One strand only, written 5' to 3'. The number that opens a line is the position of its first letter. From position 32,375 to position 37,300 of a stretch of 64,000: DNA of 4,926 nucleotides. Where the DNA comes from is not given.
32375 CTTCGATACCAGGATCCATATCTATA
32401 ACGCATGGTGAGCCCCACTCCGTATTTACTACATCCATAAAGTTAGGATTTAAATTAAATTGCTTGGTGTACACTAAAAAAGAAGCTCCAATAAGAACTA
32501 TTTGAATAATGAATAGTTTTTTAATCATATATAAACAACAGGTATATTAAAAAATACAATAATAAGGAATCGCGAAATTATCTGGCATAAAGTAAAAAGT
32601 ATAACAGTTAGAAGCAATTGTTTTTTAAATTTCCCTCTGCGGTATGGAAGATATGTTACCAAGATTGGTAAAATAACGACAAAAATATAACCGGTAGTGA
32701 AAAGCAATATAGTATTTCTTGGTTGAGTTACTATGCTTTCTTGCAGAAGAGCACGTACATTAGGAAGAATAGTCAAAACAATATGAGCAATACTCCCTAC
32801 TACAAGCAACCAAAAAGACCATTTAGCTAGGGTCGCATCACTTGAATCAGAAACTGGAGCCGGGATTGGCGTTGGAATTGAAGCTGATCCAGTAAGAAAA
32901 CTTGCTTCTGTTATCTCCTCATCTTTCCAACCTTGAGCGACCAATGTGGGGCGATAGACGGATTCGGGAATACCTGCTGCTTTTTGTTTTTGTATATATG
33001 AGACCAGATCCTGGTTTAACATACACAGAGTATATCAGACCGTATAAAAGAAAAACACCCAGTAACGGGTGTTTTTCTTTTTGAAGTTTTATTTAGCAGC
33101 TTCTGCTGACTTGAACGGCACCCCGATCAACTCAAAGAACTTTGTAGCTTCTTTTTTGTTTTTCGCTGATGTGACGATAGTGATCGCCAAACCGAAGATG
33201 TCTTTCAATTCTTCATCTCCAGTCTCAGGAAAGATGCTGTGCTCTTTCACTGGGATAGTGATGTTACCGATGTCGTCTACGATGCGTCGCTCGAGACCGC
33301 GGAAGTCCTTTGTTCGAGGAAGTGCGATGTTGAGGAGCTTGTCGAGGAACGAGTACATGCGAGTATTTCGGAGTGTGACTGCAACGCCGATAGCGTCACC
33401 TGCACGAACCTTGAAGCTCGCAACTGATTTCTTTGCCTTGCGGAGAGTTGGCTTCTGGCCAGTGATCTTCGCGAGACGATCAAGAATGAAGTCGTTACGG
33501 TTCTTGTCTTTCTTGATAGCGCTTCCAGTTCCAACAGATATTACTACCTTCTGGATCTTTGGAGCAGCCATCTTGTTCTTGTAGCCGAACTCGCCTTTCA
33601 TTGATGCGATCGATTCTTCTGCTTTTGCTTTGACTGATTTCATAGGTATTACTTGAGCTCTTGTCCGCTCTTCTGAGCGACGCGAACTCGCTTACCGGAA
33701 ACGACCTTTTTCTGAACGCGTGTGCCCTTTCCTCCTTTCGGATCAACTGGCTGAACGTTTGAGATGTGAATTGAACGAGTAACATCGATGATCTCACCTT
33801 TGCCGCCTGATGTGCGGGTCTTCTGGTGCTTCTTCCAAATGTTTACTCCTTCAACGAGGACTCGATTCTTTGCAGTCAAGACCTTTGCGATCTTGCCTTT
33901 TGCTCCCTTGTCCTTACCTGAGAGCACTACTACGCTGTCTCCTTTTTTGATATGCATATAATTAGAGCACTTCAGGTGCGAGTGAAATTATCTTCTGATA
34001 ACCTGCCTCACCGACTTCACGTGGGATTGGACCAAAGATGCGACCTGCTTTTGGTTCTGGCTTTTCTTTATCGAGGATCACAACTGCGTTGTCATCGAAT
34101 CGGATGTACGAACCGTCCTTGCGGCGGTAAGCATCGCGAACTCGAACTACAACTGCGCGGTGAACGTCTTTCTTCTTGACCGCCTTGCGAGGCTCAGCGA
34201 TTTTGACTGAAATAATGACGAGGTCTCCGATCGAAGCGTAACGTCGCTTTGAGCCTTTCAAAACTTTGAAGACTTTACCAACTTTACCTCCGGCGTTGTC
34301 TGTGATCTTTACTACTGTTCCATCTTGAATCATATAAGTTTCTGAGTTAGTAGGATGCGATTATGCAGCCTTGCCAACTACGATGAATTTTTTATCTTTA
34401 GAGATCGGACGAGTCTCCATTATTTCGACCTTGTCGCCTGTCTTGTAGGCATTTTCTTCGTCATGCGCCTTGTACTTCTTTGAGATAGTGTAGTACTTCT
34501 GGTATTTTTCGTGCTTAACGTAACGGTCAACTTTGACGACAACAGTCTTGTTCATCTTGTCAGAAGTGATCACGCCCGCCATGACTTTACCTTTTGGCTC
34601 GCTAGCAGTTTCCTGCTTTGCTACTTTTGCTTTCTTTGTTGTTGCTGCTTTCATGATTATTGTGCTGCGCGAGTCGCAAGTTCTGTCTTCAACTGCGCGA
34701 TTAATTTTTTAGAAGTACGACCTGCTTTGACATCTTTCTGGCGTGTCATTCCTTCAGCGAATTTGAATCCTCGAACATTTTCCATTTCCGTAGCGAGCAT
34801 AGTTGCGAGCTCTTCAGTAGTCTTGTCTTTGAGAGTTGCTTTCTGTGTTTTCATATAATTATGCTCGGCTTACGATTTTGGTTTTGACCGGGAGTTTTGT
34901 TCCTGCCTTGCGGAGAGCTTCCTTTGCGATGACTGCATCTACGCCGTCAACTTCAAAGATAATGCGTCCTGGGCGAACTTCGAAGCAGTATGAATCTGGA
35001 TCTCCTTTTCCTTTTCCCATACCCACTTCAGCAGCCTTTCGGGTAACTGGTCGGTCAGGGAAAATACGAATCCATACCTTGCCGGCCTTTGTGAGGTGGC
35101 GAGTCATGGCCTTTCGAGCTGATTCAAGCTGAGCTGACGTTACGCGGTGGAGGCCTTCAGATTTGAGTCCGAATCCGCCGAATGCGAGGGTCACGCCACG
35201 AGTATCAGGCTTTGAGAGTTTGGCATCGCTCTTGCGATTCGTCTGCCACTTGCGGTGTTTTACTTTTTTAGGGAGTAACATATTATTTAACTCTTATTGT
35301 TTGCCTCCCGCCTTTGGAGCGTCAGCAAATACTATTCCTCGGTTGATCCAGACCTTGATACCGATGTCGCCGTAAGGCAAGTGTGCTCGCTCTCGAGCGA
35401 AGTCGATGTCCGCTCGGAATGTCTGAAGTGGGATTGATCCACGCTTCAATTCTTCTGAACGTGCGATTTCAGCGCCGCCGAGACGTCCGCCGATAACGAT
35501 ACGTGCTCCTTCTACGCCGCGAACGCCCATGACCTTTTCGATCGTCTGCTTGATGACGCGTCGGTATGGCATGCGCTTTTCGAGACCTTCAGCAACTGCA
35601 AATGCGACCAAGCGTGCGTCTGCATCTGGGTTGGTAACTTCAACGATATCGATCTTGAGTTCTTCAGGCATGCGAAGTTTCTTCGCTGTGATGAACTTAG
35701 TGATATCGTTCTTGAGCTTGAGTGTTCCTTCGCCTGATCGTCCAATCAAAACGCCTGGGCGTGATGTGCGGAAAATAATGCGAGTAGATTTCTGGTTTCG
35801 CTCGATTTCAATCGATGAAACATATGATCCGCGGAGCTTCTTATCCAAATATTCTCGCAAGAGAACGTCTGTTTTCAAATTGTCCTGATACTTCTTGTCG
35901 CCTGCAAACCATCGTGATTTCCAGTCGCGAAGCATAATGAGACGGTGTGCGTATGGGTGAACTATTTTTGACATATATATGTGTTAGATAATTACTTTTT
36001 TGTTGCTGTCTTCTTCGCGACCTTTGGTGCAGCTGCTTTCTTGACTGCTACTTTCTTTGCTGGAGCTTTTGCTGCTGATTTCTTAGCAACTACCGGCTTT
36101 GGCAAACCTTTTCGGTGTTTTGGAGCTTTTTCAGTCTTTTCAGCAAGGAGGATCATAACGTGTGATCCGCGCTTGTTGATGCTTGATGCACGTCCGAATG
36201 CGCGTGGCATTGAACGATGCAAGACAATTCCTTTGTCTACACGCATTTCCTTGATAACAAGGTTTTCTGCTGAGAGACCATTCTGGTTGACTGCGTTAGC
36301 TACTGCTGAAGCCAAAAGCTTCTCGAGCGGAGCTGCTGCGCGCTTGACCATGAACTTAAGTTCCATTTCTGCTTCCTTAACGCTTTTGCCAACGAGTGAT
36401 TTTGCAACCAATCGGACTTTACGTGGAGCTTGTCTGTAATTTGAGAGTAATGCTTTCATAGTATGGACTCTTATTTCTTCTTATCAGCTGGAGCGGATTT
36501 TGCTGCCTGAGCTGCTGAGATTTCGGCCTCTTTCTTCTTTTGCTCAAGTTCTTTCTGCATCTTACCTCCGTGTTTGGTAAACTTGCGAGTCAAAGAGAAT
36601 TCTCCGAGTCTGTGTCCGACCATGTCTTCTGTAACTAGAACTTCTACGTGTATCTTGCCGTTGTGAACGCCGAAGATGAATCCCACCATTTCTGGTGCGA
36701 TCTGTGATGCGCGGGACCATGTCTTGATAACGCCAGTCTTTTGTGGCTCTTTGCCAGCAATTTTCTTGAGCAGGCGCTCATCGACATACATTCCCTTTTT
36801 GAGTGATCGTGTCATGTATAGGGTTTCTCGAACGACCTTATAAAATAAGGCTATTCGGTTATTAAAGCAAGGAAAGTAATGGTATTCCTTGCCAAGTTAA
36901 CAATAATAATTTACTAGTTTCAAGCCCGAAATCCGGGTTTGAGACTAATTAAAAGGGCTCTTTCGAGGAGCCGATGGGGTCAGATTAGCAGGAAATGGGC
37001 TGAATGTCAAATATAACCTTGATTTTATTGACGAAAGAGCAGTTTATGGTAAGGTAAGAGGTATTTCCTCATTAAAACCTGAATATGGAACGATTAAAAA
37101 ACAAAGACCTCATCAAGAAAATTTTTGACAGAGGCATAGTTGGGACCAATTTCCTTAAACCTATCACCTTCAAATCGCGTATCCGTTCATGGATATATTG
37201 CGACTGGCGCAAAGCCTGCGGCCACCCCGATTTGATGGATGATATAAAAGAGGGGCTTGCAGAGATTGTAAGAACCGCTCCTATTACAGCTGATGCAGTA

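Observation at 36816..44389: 7.6-kb insertion splitting the universally adjacent rplB–rpsS pair: de novo pyrimidine genes (pyrEF, pyrD, pyrC), murI, a GCS2-like ligase, dgkA and a membrane protein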

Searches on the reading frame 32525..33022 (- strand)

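Call 3: search_protein_families(library=pfam, proteins=[window:32525-33022:-], max_evalue=0.01)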
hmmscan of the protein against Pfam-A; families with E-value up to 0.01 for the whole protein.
window:32525-33022:- (165 aa): 1 family
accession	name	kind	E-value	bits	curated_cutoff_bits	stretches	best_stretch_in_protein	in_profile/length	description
PF09990.14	DUF2231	-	0.0023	18.4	26.4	1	61-135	30-103/139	Predicted membrane protein (DUF2231)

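Call 4: search_protein_families(library=ncbifam, proteins=[window:32525-33022:-], max_evalue=0.01)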
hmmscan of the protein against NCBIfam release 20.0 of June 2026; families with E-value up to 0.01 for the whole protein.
window:32525-33022:- (165 aa): 0 families

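Call 87: search_protein_families(library=padloc, proteins=[window:32525-33022:-], max_evalue=0.01)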
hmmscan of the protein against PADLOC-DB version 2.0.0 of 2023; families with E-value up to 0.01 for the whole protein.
window:32525-33022:- (165 aa): 0 families

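Call 88: search_protein_families(library=phrogs, proteins=[window:32525-33022:-], max_evalue=0.01)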
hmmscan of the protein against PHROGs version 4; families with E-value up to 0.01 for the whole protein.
window:32525-33022:- (165 aa): 0 families

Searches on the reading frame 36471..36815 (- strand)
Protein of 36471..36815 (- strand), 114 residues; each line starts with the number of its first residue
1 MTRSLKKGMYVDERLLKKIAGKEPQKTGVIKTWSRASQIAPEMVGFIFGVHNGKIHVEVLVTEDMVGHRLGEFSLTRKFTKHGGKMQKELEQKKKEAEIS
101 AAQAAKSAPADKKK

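Call 3: search_protein_families(library=pfam, proteins=[window:36471-36815:-], max_evalue=0.01)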
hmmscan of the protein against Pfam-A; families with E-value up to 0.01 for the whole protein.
window:36471-36815:- (114 aa): 1 family
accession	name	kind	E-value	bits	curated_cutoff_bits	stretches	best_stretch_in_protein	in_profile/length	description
PF00203.26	Ribosomal_S19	-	6.6e-32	109.6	27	1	3-82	1-81/81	Ribosomal protein S19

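Call 4: search_protein_families(library=ncbifam, proteins=[window:36471-36815:-], max_evalue=0.01)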
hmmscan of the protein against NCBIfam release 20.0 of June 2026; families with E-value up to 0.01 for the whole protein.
window:36471-36815:- (114 aa): 3 families
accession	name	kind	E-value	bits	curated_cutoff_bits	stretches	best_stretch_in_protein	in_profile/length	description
TIGR01050.1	rpsS_bact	equivalog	7.7e-34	115.9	89.35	1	1-88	1-89/92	30S ribosomal protein S19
TIGR01025.1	uS19_arch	equivalog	3.2e-20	72.3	139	1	3-84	33-120/135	30S ribosomal protein S19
NF003121.0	PRK04038.1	equivalog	1.1e-19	70.6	146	1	3-84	44-130/145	30S ribosomal protein S19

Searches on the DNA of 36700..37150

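Call 73: search_rna_families(source=window, start=36700, end=37150, threshold=evalue, max_evalue=10)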
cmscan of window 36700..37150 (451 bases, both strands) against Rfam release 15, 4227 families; matches with E-value up to 10: 3.
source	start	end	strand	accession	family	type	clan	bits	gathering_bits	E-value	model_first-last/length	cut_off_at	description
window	36900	36989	+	RF01250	snR189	Gene; snRNA; snoRNA; HACA-box;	CL00021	16.2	50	4.1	1-193/193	no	Small nucleolar RNA snR189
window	37063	37117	-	RF01125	sR4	Gene; snRNA; snoRNA; CD-box;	-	11.8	50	4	1-56/56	no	Small nucleolar RNA sR4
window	36899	36943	+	RF00023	tmRNA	Gene;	CL00001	7.2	47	0.78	96-140/374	no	transfer-messenger RNA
